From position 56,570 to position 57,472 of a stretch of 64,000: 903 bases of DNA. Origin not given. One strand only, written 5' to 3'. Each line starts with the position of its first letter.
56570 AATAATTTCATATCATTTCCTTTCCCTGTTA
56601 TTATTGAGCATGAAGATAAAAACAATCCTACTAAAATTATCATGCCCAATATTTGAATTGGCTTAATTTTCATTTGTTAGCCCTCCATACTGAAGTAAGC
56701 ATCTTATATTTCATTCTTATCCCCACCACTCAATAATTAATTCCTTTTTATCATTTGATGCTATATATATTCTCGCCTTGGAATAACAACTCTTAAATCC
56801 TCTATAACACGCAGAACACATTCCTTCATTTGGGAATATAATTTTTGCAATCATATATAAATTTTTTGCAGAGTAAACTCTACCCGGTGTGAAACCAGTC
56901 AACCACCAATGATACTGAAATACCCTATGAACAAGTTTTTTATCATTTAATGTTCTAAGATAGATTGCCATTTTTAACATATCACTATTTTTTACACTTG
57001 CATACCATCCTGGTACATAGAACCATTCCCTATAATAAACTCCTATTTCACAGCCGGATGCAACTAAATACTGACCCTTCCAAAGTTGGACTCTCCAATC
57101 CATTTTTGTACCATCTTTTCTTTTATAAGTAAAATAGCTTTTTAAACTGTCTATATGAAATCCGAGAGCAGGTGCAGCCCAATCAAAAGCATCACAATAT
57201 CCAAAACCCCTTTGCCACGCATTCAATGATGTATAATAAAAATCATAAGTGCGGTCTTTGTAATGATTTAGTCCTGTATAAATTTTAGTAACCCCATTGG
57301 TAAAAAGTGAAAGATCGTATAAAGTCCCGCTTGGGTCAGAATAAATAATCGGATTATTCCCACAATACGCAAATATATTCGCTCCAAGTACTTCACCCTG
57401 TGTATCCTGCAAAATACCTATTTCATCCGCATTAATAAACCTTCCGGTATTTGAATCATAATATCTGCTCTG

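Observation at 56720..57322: Rhs toxin whose C-terminal payload is a DUF4474-like domain of unknown activity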

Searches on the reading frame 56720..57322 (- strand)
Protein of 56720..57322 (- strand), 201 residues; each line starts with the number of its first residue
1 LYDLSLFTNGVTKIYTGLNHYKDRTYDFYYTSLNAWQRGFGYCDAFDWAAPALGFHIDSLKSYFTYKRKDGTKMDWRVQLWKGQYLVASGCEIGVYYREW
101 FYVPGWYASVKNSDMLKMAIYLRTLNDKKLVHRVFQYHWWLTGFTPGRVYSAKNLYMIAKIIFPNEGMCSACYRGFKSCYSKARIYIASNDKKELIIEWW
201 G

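Call 5: search_protein_families(library=pfam, proteins=[window:56720-57322:-], max_evalue=0.01)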
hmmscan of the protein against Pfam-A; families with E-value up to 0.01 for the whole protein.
seq(201 aa): 1 family
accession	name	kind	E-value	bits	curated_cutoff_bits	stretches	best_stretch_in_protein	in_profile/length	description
PF14751.11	DUF4474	-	2.9e-37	128.8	23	1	21-190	11-179/240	Domain of unknown function (DUF4474)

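Call 6: search_protein_families(library=ncbifam, proteins=[window:56720-57322:-], max_evalue=0.01)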
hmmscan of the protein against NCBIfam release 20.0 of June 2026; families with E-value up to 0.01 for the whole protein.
seq(201 aa): 0 families

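Call 8: search_solved_structures(query=window:56720-57322:-, max_evalue=10)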
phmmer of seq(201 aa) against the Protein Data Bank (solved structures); distinct sequences matched with E-value up to 10: 1.
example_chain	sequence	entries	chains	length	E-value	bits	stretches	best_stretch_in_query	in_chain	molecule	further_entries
9d83_D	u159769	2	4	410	0.99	12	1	108-151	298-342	Gp49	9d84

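Call 9: find_homologous_proteins(query=window:56720-57322:-, max_evalue=0.001)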
Query seq(201 aa) (201 aa): 7 proteins with E <= 0.001 among 24 candidates.
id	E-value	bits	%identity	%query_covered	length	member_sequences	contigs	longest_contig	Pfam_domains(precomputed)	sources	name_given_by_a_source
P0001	5.2e-21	93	33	83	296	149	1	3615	PF14751.12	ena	-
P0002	2.8e-19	88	34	74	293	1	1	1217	PF14751.12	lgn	-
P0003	6.9e-19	86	35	75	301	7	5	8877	PF14751.12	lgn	-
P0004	9.4e-19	86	36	78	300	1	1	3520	PF14751.12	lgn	-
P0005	2.6e-17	81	36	82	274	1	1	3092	PF14751.12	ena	-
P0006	2.4e-16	78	35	76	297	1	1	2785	PF14751.12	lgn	-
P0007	1.4e-13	69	34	77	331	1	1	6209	PF14751.12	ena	-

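Call 13: find_homologous_proteins(query=A1, max_evalue=0.001)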
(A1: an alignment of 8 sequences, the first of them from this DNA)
Query A1 (8 sequences) (201 aa, profile of the alignment): 617 proteins with E <= 0.001 among 4159 candidates; the best 120 are listed.
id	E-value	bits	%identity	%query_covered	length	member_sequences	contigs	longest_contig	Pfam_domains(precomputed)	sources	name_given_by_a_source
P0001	8.7e-142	490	33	83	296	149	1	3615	PF14751.12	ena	-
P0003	5.9e-138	477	35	75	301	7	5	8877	PF14751.12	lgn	-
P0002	1.6e-137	476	34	74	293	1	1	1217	PF14751.12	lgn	-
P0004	1.6e-134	466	36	78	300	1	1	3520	PF14751.12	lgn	-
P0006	8.0e-134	464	35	76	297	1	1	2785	PF14751.12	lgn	-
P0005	2.4e-111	390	36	82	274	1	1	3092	PF14751.12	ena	-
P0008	3.7e-104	366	36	86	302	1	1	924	PF14751.12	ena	-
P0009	3.0e-96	340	38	82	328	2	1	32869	PF14751.12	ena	-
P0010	1.4e-94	335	34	77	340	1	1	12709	PF14751.12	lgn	-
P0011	3.9e-94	334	35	87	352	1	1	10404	PF14751.12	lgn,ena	-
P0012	8.7e-94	332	38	84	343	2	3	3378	PF14751.12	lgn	-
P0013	1.3e-93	332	34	90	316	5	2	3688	PF14751.12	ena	-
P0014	5.8e-93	330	37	81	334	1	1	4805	PF14751.12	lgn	-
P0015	2.2e-92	328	36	77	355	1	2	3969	PF14751.12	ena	-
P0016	3.3e-92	327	38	84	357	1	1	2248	PF14751.12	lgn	-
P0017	4.3e-92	327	34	94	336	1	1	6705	PF14751.12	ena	-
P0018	5.1e-92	327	37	84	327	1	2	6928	PF14751.12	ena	-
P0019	7.5e-92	326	35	84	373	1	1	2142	PF14751.12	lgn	-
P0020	7.6e-92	326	38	84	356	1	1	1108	PF14751.12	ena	-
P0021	1.2e-91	325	36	84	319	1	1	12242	PF14751.12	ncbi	-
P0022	1.5e-91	325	39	82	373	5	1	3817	PF14751.12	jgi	jgi:hypothetical protein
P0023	2.6e-91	324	33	91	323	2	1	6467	PF14751.12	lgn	-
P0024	3.2e-91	324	37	82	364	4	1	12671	PF14751.12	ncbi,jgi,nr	ncbi:MAG: hypothetical protein K0Q65_387 [Clostridia bacterium]|jgi:hypothetical protein|nr:hypothet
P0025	4.9e-91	323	38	84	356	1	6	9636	PF14751.12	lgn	-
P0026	7.7e-91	323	34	82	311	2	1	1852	PF14751.12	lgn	-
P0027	1.3e-90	322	39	84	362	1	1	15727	PF14751.12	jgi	jgi:hypothetical protein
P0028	1.5e-90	322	38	82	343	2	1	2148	PF14751.12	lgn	-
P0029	1.7e-90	322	42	84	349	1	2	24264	PF14751.12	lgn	-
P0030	1.8e-90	322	40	84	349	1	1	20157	PF14751.12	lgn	-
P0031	1.9e-90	321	34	84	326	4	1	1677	PF14751.12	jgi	jgi:hypothetical protein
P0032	2.0e-90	321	39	84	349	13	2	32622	PF14751.12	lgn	-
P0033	2.0e-90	321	36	84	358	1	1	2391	PF14751.12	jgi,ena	-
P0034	2.4e-90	321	32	84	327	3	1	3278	PF14751.12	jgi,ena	-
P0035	2.5e-90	321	36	85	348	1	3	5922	PF14751.12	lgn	-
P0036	4.4e-90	320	39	78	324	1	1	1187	PF14751.12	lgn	-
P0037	5.1e-90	320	35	91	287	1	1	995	PF14751.12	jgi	jgi:hypothetical protein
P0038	5.9e-90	320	38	78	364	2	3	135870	PF14751.12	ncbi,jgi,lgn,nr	ncbi:MAG: DUF4474 domain-containing protein [Peptococcaceae bacterium]|nr:DUF4474 domain-containing 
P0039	1.0e-89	319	34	84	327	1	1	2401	PF14751.12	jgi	jgi:hypothetical protein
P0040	1.0e-89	319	38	84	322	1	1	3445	PF14751.12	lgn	-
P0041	1.3e-89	319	37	78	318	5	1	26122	PF14751.12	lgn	-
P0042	1.5e-89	318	37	83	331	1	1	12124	PF14751.12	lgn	-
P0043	1.7e-89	318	33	84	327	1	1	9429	PF14751.12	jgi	jgi:hypothetical protein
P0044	1.7e-89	318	40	78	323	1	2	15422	PF14751.12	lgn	-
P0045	1.9e-89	318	38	84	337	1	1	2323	PF14751.12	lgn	-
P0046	2.9e-89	318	38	80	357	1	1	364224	PF14751.12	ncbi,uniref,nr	ncbi:DUF4474 domain-containing protein [Vallitalea okinawensis]|uniref:DUF4474 domain-containing pro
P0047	2.9e-89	318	35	86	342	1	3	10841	PF14751.12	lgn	-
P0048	3.7e-89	317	36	84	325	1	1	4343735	PF14751.12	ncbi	-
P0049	4.1e-89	317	37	78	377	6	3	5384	PF14751.12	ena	-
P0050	4.9e-89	317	38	84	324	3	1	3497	PF14751.12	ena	-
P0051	8.2e-89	316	37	84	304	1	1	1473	PF14751.12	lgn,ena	-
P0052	9.0e-89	316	35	84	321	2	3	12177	PF14751.12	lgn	-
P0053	1.1e-88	316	38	78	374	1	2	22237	PF14751.12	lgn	-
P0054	1.5e-88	315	39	78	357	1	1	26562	PF14751.12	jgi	jgi:hypothetical protein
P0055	1.7e-88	315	37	84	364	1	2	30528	PF14751.12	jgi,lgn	jgi:hypothetical protein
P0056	1.8e-88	315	36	78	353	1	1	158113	PF14751.12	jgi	-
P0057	2.0e-88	315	35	85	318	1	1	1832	PF14751.12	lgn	-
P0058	2.1e-88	315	34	75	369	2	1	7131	PF14751.12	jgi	jgi:hypothetical protein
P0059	2.3e-88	315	38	84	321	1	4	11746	PF14751.12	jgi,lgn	jgi:hypothetical protein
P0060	2.5e-88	314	35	78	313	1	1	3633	PF14751.12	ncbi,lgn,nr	ncbi:MAG: DUF4474 domain-containing protein [Clostridia bacterium]|nr:DUF4474 domain-containing prot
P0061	2.6e-88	314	36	78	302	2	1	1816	PF14751.12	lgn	-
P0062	2.7e-88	314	32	94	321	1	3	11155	PF14751.12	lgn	-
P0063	3.9e-88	314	37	85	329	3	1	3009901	PF14751.12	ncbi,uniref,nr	ncbi:DUF4474 domain-containing protein [Sedimentibacter sp. MB31-C6]|uniref:DUF4474 domain-containin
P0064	5.0e-88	313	38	82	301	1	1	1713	PF14751.12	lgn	-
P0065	5.9e-88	313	33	76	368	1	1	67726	PF14751.12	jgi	jgi:hypothetical protein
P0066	6.0e-88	313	34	84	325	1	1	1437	PF14751.12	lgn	-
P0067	7.0e-88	313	33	76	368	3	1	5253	PF14751.12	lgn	-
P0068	7.1e-88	313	40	83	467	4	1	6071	PF14751.12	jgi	jgi:hypothetical protein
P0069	8.5e-88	313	36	84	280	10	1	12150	PF14751.12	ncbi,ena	-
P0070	9.3e-88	313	32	90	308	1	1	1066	PF14751.12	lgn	-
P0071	1.2e-87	312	33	84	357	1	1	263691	PF14751.12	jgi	-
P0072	1.4e-87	312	33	76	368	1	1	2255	PF14751.12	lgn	-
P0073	1.6e-87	312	37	84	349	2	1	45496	PF14751.12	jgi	jgi:hypothetical protein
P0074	1.6e-87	312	36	84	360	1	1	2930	PF14751.12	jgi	-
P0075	1.8e-87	312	35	84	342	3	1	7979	PF14751.12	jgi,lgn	jgi:hypothetical protein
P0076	1.8e-87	312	35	78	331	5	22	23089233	PF14751.12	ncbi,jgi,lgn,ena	jgi:hypothetical protein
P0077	2.0e-87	312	36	84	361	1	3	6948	PF14751.12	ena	-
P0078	2.0e-87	312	35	84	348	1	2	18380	PF14751.12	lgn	-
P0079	2.0e-87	312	38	84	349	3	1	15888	PF14751.12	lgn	-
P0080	2.3e-87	311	38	78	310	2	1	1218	PF14751.12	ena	-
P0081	2.4e-87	311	32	93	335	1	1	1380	PF14751.12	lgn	-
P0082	2.7e-87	311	35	84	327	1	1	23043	PF14751.12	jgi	jgi:hypothetical protein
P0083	3.0e-87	311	35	84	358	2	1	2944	PF14751.12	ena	-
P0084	4.7e-87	310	36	75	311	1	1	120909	PF14751.12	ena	-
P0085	5.1e-87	310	33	84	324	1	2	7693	PF14751.12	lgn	-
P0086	5.5e-87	310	37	78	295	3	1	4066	PF14751.12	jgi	-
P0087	5.9e-87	310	36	81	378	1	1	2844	PF14751.12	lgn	-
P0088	6.0e-87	310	36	84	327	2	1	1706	PF14751.12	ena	-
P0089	7.1e-87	310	35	84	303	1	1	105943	PF14751.12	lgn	-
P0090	8.6e-87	309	38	82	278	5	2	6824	PF14751.12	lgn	-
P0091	1.0e-86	309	34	84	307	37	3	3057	PF14751.12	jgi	jgi:hypothetical protein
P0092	1.1e-86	309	35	76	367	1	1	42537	PF14751.12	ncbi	-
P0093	1.1e-86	309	37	82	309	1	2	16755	PF14751.12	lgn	-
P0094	1.5e-86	309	37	84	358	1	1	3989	PF14751.12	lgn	-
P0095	1.9e-86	308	37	82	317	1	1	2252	PF14751.12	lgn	-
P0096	2.0e-86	308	35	84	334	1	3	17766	PF14751.12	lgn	-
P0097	2.0e-86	308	38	82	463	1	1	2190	PF14751.12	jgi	-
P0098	2.2e-86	308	38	84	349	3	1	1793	PF14751.12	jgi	jgi:hypothetical protein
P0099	2.2e-86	308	39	78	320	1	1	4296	PF14751.12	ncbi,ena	-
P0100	2.9e-86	308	34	84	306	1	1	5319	PF14751.12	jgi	jgi:hypothetical protein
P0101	4.5e-86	307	36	78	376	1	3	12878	PF14751.12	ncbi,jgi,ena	jgi:hypothetical protein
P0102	6.3e-86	307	37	77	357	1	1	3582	PF14751.12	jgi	jgi:hypothetical protein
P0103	6.8e-86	306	34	92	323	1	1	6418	PF14751.12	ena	-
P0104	9.0e-86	306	34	82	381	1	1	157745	PF14751.12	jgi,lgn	jgi:hypothetical protein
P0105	1.2e-85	306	36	84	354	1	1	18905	PF14751.12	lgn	-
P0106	1.3e-85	305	33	84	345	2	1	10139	PF14751.12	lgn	-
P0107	1.4e-85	305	33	84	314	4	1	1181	PF14751.12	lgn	-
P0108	2.4e-85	305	38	84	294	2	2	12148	PF14751.12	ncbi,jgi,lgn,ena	-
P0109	2.4e-85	305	38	84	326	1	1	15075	PF14751.12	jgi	-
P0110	2.9e-85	304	35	78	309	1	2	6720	PF14751.12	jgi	jgi:hypothetical protein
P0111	3.2e-85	304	35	78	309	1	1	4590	PF14751.12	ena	-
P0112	3.6e-85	304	36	84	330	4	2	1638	PF14751.12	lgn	-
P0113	3.7e-85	304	35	78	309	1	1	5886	PF14751.12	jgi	-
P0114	6.5e-85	303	36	78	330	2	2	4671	PF14751.12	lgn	-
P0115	1.6e-84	302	35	83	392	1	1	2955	PF14751.12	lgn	-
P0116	2.5e-84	301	34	84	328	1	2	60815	PF14751.12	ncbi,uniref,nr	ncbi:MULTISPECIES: DUF4474 domain-containing protein [Clostridium]|uniref:DUF4474 domain-containing 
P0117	2.8e-84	301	36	77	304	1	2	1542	PF14751.12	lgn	-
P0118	3.3e-84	301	37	78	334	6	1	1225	PF14751.12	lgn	-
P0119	3.8e-84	301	32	78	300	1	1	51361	PF14751.12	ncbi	-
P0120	4.9e-84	300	38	88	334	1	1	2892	PF14751.12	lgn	-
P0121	5.5e-84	300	35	78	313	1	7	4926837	PF14751.12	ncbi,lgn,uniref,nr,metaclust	ncbi:hypothetical protein Desaci_0450 [Desulfosporosinus acidiphilus SJ4]|uniref:DUF4474 domain-cont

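Call 20: predict_structure(alignment_id=A2)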
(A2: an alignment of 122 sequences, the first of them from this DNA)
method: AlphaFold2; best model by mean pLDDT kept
length: 201 residues; sequences in the alignment: 122
mean_pLDDT: 90.0   pTM: 0.85
mean pLDDT of the five models: 90.0, 89.6, 89.1, 88.8, 88.3
residues with pLDDT >= 90: 156; 70-90: 27; 50-70: 11; < 50: 7
segments of 3 or more residues with pLDDT < 50: 1-7
pLDDT, mean of each block of 10 residues (from residue 1): 48 70 91 90 91 94 94 96 96 93 85 97 95 97 96 97 97 93 89 94 73
secondary structure, 60 per line:
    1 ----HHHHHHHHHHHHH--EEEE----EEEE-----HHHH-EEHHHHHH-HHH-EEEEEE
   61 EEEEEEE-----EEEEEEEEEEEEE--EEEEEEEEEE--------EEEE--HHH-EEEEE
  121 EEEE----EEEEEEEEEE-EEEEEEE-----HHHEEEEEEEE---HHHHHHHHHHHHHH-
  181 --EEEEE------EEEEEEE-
elements in order: H5-17 E20-23 E28-31 H37-40 H44-49 E55-67 E73-85 E88-97 E106-109 E116-124 E129-138 E140-146 E155-162 H166-179 E183-187 E194-200

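Call 23: fold_search(model_id=the predicted structure, library=pdb)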
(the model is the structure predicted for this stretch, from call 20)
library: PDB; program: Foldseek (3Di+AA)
matches with E <= 10: 671; with E <= 0.001: 0
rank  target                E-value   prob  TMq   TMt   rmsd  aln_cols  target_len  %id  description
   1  6s68                  1.1e-01  0.04  0.12  0.11  15.9       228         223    6  Structure of the Fluorescent Protein AausFP2 from Aequorea cf. australis at pH 7.6 (released 2020-07-22)
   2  4w6r_G                1.2e-01  0.08  0.15  0.15  15.6       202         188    7  Crystal Structure of Full-Length Split GFP Mutant D102C Disulfide Dimer, P 1 Space Group (released 2015-02-18)
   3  4jge_B                1.3e-01  0.06  0.14  0.13  18.4       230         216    8  Crystal structure of red fluorescent gene-engineered variant with improved folding - lanRFP_delS83 (Branchiostoma lanc (released 2013-09-18)
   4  4jeo_A                1.3e-01  0.06  0.14  0.13  18.4       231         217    9  Crystal structure of red fluorescent protein lanRFPdam exposed to prolonged X-ray irradiation (released 2013-09-18)
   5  4oqw_B                1.8e-01  0.05  0.14  0.13  17.6       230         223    6  Crystal structure of mCardinal far-red fluorescent protein (released 2014-03-12)
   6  6tqu_B                2.0e-01  0.20  0.21  0.31  16.3       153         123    6  The crystal structure of the MSP domain of human MOSPD2 in complex with the Phospho-FFAT motif of STARD3. (released 2020-11-18)
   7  7zct_A                2.2e-01  0.06  0.14  0.14  17.2       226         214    5  Structure of the red fluorescent protein mScarlet3 at pH 7.5 (released 2023-04-05)
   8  9ues_B                2.4e-01  0.41  0.30  0.17   9.9       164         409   10  Crystal structure of an inactive TKSP mutant in complex with the TKS propeptide (released 2026-02-18)
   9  5bt0_A                2.6e-01  0.06  0.17  0.15  18.8       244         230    7  Switching GFP fluorescence using genetically encoded phenyl azide chemistry through two different non-native post-tran (released 2016-07-13)
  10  7z7q_C                2.6e-01  0.03  0.13  0.12  16.0       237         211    7  Structure of the T207D single-point mutant of the fluorescent protein NeonCyan1 at pH 6.5 (released 2022-05-04)
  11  4b30_A                2.8e-01  0.06  0.16  0.15  17.6       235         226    8  Structure of the mutant V44A of the fluorescent protein KillerRed (released 2013-01-16)
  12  5dz8_B                3.0e-01  0.10  0.16  0.20  11.2       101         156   10  Streptococcus agalactiae AgI/II polypeptide BspA variable (V) domain (released 2016-06-22)
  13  4w6p_D                3.0e-01  0.04  0.13  0.13  18.0       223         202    8  Crystal Structure of Full-Length Split GFP Mutant D102C Disulfide Dimer, P 21 21 21 Space Group (released 2015-02-18)
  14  6qsl                  3.0e-01  0.04  0.13  0.12  15.9       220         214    4  mTFP* closed conformation: I197C-Y200H-Y204H mutant for enhanced metal binding (released 2020-01-01)
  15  7yao_B                3.3e-01  0.03  0.12  0.11  17.1       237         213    8  Crystal structure of a bright green fluorescent protein (oxStayGold) in jellyfish Cytaeis uchidae from Biortus (released 2023-07-19)
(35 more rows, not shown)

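Call 24: search_protein_representatives(alignment_id=A1)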
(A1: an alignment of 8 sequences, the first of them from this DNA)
Query: 8 sequences, 296 profile positions. Proteins with E-value up to 0.001 (for the whole library): 1889; up to 1e-10: 1342; up to 1e-30: 693. The best 150 are listed.
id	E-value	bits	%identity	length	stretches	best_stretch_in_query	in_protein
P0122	1.9e-172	588.9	-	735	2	39-290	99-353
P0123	1.6e-115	402.1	-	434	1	1-293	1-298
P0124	5.3e-111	387.2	-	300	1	1-293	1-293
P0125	2.8e-107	375.0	-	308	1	1-295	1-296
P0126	2.2e-105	368.7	-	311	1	1-293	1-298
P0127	3.5e-104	364.8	-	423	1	5-294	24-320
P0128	2.9e-102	358.5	-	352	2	4-234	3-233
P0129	2.3e-99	349.0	-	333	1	1-294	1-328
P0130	2.9e-99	348.7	-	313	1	1-292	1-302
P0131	8.9e-99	347.1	-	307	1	1-293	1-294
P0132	1.3e-98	346.6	-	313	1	4-293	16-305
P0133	4.3e-98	344.8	-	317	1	5-294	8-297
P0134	2.8e-97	342.1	-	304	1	4-291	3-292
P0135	5.8e-95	334.5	-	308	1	1-289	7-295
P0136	3.0e-94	332.2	-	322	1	4-293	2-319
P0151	9.8e-87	307.6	-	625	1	26-293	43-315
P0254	2.8e-68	247.0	-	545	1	49-290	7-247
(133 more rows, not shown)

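Call 29: find_encoding_contigs(protein=P0121, flank=6000, max_places=3)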
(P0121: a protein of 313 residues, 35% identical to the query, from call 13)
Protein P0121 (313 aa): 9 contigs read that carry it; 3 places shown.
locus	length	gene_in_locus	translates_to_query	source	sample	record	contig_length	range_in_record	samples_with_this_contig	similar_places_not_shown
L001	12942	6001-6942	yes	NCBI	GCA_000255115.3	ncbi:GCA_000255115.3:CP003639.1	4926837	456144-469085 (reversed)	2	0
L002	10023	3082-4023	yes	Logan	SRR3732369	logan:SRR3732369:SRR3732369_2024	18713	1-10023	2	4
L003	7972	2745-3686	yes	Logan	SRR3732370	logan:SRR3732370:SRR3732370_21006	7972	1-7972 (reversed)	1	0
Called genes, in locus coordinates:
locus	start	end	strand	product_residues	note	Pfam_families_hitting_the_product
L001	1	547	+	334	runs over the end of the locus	PF07451:SpoVAD, PF08545:ACP_syn_III (faint)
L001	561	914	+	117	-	PF03862:SpoVAC_SpoVAEB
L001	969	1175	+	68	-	PF07870:DUF1657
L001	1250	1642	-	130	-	PF00293:NUDIX, PF14815:NUDIX_4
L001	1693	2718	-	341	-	PF00155:Aminotran_1_2, PF01212:Beta_elim_lyase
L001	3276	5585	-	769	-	PF16177:ACAS_N, PF00501:AMP-binding, PF13193:AMP-binding_C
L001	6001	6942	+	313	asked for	PF14751:DUF4474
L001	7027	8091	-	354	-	PF13487:HD_5, PF01966:HD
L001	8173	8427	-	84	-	-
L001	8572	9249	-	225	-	PF01966:HD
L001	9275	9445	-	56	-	-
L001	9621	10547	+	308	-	PF00126:HTH_1, PF03466:LysR_substrate, PF12849:PBP_like_2, PF12727:PBP_like (faint)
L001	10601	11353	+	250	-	PF00561:Abhydrolase_1, PF12146:Hydrolase_4, PF12697:Abhydrolase_6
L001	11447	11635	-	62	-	PF12838:Fer4_7 (faint), PF13237:Fer4_10 (faint), PF25160:LdpA_Fe-S-bd (weak), PF12797:Fer4_2 (weak), PF00037:Fer4, PF12837:Fer4_6, PF14697:Fer4_21 (weak)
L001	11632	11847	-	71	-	-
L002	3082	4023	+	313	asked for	PF14751:DUF4474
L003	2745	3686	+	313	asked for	PF14751:DUF4474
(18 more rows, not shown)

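Call 30: fold_search(model_id=the predicted structure, library=viral)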
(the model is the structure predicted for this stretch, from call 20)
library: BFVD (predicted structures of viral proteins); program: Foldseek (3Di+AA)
matches with E <= 10: 524; with E <= 0.001: 0
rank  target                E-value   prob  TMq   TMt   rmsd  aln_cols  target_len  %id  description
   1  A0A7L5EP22            5.1e-02  0.20  0.15  0.07  17.6       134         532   11  Sigma 1 [Phocid orthoreovirus 1]
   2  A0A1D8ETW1            7.6e-02  0.38  0.21  0.32   8.4       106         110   13  Uncharacterized protein [Propionibacterium phage E1]
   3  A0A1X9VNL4            9.5e-02  0.21  0.21  0.19  12.6       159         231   10  Uncharacterized protein [Mimivirus AB-566-O17]
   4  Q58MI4                9.5e-02  0.11  0.16  0.18  16.5       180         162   10  Uncharacterized protein [Prochlorococcus phage P-SSM2]
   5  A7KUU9                9.5e-02  0.06  0.14  0.08  23.2       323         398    7  (no name in the UniProt tables at hand)
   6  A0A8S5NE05            1.1e-01  0.14  0.21  0.20  17.7       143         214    8  Uncharacterized protein (Fragment) [Siphoviridae sp. ctNDP2]
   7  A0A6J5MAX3            1.2e-01  0.69  0.23  0.17   5.3       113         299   12  Uncharacterized protein [uncultured Caudovirales phage]
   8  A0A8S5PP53            1.2e-01  0.33  0.23  0.11   7.6       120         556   10  Uncharacterized protein [Siphoviridae sp. ctnsL8]
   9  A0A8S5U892            2.0e-01  0.05  0.14  0.11  15.2       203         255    8  Uncharacterized protein [Podoviridae sp. ctdxt3]
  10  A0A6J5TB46            3.1e-01  0.05  0.13  0.16  14.6       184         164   11  Uncharacterized protein [uncultured Caudovirales phage]
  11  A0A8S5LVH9            3.2e-01  0.02  0.11  0.09  22.5       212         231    7  Uncharacterized protein [Siphoviridae sp. ctkzC12]
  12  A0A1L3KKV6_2          3.6e-01  0.03  0.12  0.04  23.3       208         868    9  (no name in the UniProt tables at hand)
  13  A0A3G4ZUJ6            3.8e-01  0.05  0.15  0.09  17.3       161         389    9  Uncharacterized protein [Edafosvirus sp.]
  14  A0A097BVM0            3.8e-01  0.03  0.11  0.10  23.8       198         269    7  Outer fiber [Muscovy duck reovirus]
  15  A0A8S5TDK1            3.8e-01  0.02  0.11  0.03  29.4       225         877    7  Tail protein [Siphoviridae sp. ctNnX9]
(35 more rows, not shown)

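Call 31: find_encoding_contigs(protein=P0116, flank=5000, max_places=2)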
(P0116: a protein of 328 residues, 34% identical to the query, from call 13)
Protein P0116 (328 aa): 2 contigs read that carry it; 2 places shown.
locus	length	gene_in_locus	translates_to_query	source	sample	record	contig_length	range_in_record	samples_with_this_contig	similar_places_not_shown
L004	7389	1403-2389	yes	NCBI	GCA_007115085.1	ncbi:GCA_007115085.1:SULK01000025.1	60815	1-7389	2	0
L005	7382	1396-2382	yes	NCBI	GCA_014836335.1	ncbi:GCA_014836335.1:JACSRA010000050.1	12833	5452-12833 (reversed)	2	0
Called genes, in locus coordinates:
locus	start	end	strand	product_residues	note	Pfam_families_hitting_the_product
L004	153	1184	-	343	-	PF24695:PITM1-3, PF08235:LNS2, PF03767:Acid_phosphat_B (weak), PF24694:LNS2_PITM1-3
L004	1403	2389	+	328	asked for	PF14751:DUF4474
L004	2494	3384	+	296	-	PF00149:Metallophos, PF12850:Metallophos_2 (weak)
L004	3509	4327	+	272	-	PF02675:AdoMet_dc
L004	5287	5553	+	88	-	PF02583:Trns_repr_metal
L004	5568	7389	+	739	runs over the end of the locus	PF00403:HMA, PF08282:Hydrolase_3 (faint), PF00122:E1-E2_ATPase, PF00702:Hydrolase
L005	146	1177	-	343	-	PF24695:PITM1-3, PF08235:LNS2, PF03767:Acid_phosphat_B (weak), PF24694:LNS2_PITM1-3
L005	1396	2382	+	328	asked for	PF14751:DUF4474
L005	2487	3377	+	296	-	PF00149:Metallophos, PF12850:Metallophos_2 (weak)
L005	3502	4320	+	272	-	PF02675:AdoMet_dc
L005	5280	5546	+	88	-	PF02583:Trns_repr_metal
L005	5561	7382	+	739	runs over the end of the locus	PF00403:HMA, PF08282:Hydrolase_3 (faint), PF00122:E1-E2_ATPase, PF00702:Hydrolase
